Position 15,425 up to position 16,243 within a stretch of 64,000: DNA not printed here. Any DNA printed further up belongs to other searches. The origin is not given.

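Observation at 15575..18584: Bacterial-type ADP-heptose biosynthesis operon (gmhA-gmhB-hldD-nucleotidyltransferase) plus CYTH gene in an archaeon; kinase domain not found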

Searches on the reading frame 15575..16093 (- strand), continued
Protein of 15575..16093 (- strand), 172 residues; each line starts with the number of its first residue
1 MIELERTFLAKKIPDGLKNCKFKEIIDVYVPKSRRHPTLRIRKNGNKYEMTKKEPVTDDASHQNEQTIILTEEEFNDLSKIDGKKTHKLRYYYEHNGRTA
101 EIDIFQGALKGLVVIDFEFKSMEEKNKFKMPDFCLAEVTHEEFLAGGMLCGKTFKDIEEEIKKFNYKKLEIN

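Call 49: fold_search(model_id=the predicted structure, library=pdb)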
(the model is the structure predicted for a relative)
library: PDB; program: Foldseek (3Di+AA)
matches with E <= 10: 815; with E <= 0.001: 25
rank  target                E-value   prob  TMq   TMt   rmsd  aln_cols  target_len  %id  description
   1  2fbl_B                1.4e-08  1.00  0.66  0.76   3.8       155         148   26  The crystal structure of the hypothetical protein NE1496 (released 2005-12-20)
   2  3typ_B                1.6e-08  1.00  0.65  0.74   3.8       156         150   25  The crystal structure of the inorganic triphosphatase NE1496 (released 2012-05-09)
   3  3typ_A                2.1e-08  1.00  0.64  0.73   3.7       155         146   27  The crystal structure of the inorganic triphosphatase NE1496 (released 2012-05-09)
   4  2fbl_A                6.3e-08  1.00  0.65  0.76   3.4       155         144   28  The crystal structure of the hypothetical protein NE1496 (released 2005-12-20)
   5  2gfg_A                4.4e-05  1.00  0.44  0.41   9.3       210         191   15  Crystal structure of a putative adenylate cyclase (bh2851) from bacillus halodurans at 2.12 A resolution (released 2006-05-02)
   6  2gfg_B                4.4e-05  1.00  0.43  0.41   9.3       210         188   15  Crystal structure of a putative adenylate cyclase (bh2851) from bacillus halodurans at 2.12 A resolution (released 2006-05-02)
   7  1yem_A                5.0e-05  1.00  0.37  0.39   8.6       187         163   22  Conserved hypothetical protein Pfu-838710-001 from Pyrococcus furiosus (released 2005-01-11)
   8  1yem_B                5.9e-05  1.00  0.36  0.37   9.1       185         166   23  Conserved hypothetical protein Pfu-838710-001 from Pyrococcus furiosus (released 2005-01-11)
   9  2gfg_C                1.1e-04  1.00  0.45  0.42   9.2       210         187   16  Crystal structure of a putative adenylate cyclase (bh2851) from bacillus halodurans at 2.12 A resolution (released 2006-05-02)
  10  7nsd                  1.4e-04  1.00  0.40  0.39   6.2       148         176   21  Triphosphate tunnel metalloenzyme from Sulfolobus acidocaldarius in complex with ATP and calcium (released 2021-06-02)
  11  2dc4_A                1.5e-04  1.00  0.36  0.37   6.4       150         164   19  Structure of PH1012 protein from Pyrococcus Horikoshii OT3 (released 2006-06-28)
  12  3sy3_C                2.2e-04  1.00  0.45  0.44   8.4       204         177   15  GBAA_1210 protein, a putative adenylate cyclase, from Bacillus anthracis (released 2011-07-27)
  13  7nsf                  2.4e-04  1.00  0.39  0.38   6.3       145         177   18  Triphosphate tunnel metalloenzyme from Sulfolobus acidocaldarius in complex with triphosphate and magnesium (released 2021-06-02)
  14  3sy3_D                2.6e-04  1.00  0.43  0.43   8.5       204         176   14  GBAA_1210 protein, a putative adenylate cyclase, from Bacillus anthracis (released 2011-07-27)
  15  3sy3_B                2.6e-04  1.00  0.43  0.42   8.9       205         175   15  GBAA_1210 protein, a putative adenylate cyclase, from Bacillus anthracis (released 2011-07-27)
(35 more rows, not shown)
